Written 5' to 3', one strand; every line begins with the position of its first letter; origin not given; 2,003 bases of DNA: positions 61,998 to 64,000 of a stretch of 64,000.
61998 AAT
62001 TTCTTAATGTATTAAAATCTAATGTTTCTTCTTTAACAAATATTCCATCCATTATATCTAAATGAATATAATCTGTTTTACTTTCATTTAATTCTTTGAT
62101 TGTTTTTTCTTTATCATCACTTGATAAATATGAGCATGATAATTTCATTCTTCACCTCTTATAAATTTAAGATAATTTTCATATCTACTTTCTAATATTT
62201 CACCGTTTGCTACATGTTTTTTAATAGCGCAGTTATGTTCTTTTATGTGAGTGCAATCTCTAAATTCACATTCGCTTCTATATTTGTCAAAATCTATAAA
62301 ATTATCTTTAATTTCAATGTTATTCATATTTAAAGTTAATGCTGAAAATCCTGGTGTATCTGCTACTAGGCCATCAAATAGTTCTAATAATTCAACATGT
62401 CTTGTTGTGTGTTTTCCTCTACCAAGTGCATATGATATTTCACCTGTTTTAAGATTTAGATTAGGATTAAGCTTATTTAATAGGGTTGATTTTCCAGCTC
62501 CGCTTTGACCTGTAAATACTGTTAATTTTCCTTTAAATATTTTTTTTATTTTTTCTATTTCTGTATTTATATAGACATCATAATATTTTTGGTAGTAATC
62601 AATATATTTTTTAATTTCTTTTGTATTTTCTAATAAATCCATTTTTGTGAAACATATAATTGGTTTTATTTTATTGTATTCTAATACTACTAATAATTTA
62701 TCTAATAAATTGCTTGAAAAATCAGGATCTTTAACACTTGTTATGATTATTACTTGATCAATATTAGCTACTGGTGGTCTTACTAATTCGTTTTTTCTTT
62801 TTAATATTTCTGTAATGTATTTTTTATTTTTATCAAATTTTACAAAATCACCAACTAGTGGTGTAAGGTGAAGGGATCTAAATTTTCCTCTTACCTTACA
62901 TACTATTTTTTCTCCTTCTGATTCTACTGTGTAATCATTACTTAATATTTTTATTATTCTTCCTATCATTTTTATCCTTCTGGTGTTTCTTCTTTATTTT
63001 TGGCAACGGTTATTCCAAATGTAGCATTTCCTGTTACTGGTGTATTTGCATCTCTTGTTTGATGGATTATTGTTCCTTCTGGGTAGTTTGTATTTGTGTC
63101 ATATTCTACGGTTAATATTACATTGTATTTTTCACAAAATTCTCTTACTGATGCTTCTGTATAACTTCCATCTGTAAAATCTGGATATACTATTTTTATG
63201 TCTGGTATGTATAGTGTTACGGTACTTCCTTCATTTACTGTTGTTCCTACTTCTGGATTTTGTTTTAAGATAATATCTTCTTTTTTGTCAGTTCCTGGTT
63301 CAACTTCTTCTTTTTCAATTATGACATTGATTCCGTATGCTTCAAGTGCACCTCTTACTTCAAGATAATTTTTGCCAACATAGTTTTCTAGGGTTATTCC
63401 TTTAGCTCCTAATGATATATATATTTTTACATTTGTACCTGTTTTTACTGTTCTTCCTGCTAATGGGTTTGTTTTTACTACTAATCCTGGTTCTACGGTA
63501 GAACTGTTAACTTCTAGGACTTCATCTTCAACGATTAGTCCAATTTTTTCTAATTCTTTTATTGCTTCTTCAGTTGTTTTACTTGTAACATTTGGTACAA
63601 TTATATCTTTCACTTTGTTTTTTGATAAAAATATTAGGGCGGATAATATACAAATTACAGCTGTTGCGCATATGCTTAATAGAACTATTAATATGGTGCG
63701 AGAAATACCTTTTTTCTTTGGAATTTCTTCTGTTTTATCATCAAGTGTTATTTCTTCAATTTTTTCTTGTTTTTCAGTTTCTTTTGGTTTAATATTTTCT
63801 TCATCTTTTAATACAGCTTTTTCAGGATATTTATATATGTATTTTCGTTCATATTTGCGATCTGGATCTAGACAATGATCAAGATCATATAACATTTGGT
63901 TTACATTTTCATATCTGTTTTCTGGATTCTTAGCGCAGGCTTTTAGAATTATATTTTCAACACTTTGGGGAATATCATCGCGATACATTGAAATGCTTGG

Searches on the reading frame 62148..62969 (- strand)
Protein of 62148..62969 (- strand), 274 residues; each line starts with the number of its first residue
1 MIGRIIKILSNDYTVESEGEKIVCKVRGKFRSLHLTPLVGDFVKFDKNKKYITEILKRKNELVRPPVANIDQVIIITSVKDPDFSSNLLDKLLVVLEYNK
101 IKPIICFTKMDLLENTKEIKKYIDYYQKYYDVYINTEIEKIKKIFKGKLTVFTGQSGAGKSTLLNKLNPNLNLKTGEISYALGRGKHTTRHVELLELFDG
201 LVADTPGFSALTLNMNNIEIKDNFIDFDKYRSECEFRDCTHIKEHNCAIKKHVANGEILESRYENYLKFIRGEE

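Call 51: search_protein_families(library=pfam, proteins=[window:62148-62969:-], max_evalue=0.001)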
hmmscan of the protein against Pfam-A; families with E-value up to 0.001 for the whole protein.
window:62148-62969:- (274 aa): 6 families
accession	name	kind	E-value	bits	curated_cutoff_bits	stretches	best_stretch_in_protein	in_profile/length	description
PF03193.22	RsgA_GTPase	-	1e-55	188.7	30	1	55-213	1-173/174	RsgA GTPase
PF16745.11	RsgA_N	-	2.5e-14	53.2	27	1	3-49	2-48/54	RsgA N-terminal domain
PF00005.33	ABC_tran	-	2.1e-06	28.8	25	1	144-184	8-47/137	ABC transporter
PF01176.25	eIF-1a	-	1.5e-05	25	30.2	1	1-47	3-51/64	Translation initiation factor 1A / IF-1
PF01926.29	MMR_HSR1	-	0.00011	22.7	21.9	1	151-224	3-70/113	50S ribosome-binding GTPase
PF13555.12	AAA_29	-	0.00071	19.7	27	0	146-164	22-39/61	P-loop containing region of AAA domain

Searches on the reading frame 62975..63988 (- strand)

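Call 37: search_protein_families(library=pfam, proteins=[window:62975-63988:-], max_evalue=0.0001)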
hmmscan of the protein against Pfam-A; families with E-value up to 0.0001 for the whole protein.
window:62975-63988:- (338 aa): 1 family
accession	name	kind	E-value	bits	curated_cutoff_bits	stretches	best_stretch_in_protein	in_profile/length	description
PF03793.24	PASTA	-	3e-31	107.6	23.2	2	130-192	2-63/64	PASTA domain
